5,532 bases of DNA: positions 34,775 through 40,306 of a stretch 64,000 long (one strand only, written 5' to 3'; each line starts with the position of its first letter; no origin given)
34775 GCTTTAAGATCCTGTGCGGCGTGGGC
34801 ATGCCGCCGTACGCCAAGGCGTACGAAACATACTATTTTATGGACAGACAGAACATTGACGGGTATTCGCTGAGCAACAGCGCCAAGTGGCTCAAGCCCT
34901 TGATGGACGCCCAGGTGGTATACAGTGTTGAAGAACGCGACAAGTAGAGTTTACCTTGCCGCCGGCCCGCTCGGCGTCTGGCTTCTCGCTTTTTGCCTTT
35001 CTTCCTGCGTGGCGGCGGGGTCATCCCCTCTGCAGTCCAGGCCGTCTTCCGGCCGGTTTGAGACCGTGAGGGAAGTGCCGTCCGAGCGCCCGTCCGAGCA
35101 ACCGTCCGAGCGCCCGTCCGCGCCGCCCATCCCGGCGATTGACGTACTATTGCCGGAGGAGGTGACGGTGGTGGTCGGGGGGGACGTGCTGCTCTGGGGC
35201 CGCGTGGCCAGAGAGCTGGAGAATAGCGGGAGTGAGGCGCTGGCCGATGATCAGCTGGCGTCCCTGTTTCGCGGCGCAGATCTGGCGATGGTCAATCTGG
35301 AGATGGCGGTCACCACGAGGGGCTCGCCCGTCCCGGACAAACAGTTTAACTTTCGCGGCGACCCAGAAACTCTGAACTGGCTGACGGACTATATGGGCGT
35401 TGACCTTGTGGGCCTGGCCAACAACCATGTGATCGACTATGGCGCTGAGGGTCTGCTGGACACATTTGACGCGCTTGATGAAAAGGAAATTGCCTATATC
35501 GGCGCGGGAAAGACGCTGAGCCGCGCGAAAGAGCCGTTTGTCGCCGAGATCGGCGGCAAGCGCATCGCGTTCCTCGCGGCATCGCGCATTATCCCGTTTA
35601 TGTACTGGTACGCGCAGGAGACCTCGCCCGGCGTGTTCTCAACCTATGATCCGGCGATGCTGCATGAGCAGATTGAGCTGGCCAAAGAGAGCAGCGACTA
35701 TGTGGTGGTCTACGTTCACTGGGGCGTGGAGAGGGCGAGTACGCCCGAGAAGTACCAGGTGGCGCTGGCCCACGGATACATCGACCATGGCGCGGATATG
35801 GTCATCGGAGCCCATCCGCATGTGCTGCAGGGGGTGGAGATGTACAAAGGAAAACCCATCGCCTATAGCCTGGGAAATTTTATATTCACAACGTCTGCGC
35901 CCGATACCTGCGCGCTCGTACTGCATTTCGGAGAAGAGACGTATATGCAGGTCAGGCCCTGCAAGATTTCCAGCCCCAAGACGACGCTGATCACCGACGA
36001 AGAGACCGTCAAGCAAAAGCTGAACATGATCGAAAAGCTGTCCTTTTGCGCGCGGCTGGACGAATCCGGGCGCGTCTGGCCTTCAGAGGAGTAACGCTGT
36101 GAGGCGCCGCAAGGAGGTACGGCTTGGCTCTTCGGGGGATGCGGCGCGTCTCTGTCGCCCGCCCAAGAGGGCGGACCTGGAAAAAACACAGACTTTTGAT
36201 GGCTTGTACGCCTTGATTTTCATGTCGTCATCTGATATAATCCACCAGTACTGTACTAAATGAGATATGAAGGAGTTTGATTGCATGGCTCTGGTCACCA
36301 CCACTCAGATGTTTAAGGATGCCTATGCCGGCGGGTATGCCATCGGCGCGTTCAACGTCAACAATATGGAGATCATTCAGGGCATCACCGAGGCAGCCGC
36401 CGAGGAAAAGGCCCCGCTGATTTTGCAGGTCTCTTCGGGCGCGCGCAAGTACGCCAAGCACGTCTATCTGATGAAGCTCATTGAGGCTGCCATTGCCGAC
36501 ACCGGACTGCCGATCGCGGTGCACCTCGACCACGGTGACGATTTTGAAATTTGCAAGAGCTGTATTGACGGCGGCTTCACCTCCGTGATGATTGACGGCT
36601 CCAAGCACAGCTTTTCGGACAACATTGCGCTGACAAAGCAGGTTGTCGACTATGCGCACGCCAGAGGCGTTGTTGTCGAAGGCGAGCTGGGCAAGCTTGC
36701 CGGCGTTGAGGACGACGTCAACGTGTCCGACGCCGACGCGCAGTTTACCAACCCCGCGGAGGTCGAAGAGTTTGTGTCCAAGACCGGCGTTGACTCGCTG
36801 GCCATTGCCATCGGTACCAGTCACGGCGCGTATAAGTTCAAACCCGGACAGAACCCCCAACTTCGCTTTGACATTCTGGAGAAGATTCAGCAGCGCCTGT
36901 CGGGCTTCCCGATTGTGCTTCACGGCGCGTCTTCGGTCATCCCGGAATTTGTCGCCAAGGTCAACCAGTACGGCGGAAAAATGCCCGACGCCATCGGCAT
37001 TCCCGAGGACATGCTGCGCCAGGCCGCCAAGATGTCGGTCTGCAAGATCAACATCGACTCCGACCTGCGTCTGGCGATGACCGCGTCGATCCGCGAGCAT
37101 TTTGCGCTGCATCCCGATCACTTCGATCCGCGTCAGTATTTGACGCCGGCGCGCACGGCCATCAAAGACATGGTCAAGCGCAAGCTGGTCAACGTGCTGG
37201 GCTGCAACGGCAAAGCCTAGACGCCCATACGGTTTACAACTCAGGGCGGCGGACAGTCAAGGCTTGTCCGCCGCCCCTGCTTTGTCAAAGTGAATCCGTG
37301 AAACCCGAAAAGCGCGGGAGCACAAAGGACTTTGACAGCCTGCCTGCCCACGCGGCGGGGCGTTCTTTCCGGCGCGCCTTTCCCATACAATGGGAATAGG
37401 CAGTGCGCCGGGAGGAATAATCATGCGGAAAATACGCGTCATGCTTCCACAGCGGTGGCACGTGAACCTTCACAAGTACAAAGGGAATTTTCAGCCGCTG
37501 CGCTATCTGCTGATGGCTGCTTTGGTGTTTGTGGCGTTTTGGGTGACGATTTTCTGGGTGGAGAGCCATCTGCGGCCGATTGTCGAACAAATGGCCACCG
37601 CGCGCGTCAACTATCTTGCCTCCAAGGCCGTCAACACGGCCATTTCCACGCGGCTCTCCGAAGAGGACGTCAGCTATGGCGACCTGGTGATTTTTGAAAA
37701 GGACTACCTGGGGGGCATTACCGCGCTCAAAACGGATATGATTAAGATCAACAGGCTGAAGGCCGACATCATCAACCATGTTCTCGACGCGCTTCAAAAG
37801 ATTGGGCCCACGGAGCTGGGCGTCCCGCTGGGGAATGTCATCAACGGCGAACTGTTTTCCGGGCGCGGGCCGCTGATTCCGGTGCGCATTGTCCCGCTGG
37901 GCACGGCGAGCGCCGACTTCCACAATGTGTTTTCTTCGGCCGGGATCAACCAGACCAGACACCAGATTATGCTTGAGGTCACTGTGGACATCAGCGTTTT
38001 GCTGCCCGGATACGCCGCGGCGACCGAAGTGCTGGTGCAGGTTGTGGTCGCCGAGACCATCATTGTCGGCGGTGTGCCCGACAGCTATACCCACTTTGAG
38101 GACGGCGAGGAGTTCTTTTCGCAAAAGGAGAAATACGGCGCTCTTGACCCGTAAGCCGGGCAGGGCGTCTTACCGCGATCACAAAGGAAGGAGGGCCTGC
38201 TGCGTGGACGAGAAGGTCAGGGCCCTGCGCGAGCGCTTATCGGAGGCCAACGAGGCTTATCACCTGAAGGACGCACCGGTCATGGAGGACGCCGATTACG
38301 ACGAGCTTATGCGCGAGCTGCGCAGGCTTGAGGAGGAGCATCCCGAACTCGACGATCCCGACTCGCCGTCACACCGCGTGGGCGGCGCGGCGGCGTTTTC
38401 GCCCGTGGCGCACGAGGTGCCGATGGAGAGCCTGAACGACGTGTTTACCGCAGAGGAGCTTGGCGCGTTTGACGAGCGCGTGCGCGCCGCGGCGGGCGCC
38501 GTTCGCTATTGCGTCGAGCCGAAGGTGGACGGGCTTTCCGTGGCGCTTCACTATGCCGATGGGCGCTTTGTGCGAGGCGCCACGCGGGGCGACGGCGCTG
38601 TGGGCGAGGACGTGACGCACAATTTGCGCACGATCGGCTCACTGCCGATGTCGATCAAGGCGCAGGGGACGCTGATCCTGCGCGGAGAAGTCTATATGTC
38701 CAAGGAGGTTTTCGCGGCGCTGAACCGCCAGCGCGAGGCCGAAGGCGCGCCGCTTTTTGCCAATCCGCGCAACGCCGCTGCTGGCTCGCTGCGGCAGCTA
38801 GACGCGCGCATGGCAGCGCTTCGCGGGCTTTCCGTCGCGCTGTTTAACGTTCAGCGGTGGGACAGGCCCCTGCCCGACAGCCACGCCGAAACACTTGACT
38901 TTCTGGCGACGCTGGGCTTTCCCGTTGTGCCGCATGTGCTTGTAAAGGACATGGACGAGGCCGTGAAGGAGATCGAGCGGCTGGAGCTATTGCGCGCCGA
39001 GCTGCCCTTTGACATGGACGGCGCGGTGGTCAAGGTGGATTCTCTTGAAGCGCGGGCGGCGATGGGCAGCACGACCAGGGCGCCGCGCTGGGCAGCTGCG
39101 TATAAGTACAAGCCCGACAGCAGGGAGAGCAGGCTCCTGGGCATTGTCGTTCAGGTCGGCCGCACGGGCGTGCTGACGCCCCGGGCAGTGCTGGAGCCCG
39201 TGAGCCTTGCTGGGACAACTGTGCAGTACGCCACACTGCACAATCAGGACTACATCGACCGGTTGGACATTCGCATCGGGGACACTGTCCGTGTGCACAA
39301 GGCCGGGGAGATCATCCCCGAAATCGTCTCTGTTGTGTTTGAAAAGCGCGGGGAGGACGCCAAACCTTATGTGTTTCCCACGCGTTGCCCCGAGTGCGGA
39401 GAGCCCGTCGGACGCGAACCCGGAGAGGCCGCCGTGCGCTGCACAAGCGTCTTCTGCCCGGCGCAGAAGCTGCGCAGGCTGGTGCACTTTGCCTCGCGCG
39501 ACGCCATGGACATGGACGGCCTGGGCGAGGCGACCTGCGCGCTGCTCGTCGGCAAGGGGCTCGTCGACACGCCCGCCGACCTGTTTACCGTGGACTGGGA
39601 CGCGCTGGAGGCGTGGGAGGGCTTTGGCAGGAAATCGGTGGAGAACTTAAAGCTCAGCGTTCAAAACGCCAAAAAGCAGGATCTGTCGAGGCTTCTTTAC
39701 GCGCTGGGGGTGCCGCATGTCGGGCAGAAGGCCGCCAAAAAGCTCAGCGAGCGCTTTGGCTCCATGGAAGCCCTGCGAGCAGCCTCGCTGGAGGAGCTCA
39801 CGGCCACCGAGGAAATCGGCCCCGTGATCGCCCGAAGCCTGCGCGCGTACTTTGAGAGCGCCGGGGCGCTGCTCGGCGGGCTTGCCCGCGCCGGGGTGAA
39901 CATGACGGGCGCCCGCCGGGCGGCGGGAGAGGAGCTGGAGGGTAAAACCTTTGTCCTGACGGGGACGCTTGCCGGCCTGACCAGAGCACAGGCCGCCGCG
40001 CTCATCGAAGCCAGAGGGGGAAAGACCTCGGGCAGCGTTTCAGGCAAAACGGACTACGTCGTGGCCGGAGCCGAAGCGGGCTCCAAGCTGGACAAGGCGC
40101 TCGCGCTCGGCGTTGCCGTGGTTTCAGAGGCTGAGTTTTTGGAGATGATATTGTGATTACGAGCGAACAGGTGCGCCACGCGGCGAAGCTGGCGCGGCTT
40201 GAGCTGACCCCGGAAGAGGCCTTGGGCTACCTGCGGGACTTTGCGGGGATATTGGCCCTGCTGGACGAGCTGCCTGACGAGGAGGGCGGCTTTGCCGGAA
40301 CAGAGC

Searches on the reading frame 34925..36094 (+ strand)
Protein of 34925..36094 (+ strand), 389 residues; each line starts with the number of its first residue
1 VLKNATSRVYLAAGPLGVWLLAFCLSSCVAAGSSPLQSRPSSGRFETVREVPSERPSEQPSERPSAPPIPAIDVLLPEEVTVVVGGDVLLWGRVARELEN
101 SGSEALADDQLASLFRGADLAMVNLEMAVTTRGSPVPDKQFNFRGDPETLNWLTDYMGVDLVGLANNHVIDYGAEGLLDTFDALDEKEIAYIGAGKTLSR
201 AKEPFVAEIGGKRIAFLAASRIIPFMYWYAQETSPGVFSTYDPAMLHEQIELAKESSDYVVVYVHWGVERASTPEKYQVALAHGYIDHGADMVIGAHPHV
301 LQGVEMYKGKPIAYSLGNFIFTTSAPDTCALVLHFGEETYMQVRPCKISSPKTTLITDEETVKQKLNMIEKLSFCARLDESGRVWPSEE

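Call 27: search_protein_families(library=pfam, proteins=[window:34925-36094:+], max_evalue=0.000001)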
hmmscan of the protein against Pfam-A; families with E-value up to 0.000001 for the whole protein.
window:34925-36094:+ (389 aa): 1 family
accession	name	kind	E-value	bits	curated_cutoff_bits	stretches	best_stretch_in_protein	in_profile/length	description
PF09587.15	PGA_cap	-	3.8e-72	243.3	27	1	81-322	1-254/255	Bacterial capsule synthesis protein PGA_cap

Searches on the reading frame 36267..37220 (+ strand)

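Call 27: search_protein_families(library=pfam, proteins=[window:36267-37220:+], max_evalue=0.000001)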
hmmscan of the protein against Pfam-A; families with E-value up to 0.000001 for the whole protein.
window:36267-37220:+ (317 aa): 1 family
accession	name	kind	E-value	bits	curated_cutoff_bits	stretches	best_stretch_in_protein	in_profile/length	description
PF01116.26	F_bP_aldolase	-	3.1e-102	342.3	25.5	1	10-316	1-277/277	Fructose-bisphosphate aldolase class-II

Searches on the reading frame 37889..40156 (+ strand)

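Call 27: search_protein_families(library=pfam, proteins=[window:37889-40156:+], max_evalue=0.000001)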
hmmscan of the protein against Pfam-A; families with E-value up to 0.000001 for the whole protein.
window:37889-40156:+ (755 aa): 6 families
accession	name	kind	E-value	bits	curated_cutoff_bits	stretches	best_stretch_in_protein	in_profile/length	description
PF01653.23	DNA_ligase_aden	-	2e-79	267.1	27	1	168-409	2-252/253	NAD-dependent DNA ligase adenylation domain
PF03120.22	DNA_ligase_OB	-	1.7e-33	114.7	32.9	1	414-490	2-78/79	NAD-dependent DNA ligase OB-fold domain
PF12826.13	HHH_2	-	5e-22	78.3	27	1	601-657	1-57/64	Helix-hairpin-helix motif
PF14520.12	HHH_5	-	1e-13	51.9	27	0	606-651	5-51/57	Helix-hairpin-helix domain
PF00533.33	BRCT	-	3.4e-13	50.1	21.3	1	683-754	6-78/78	BRCA1 C Terminus (BRCT) domain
PF03119.21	DNA_ligase_ZBD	-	2.8e-08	33.9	25.8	1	499-525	1-27/27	NAD-dependent DNA ligase C4 zinc finger domain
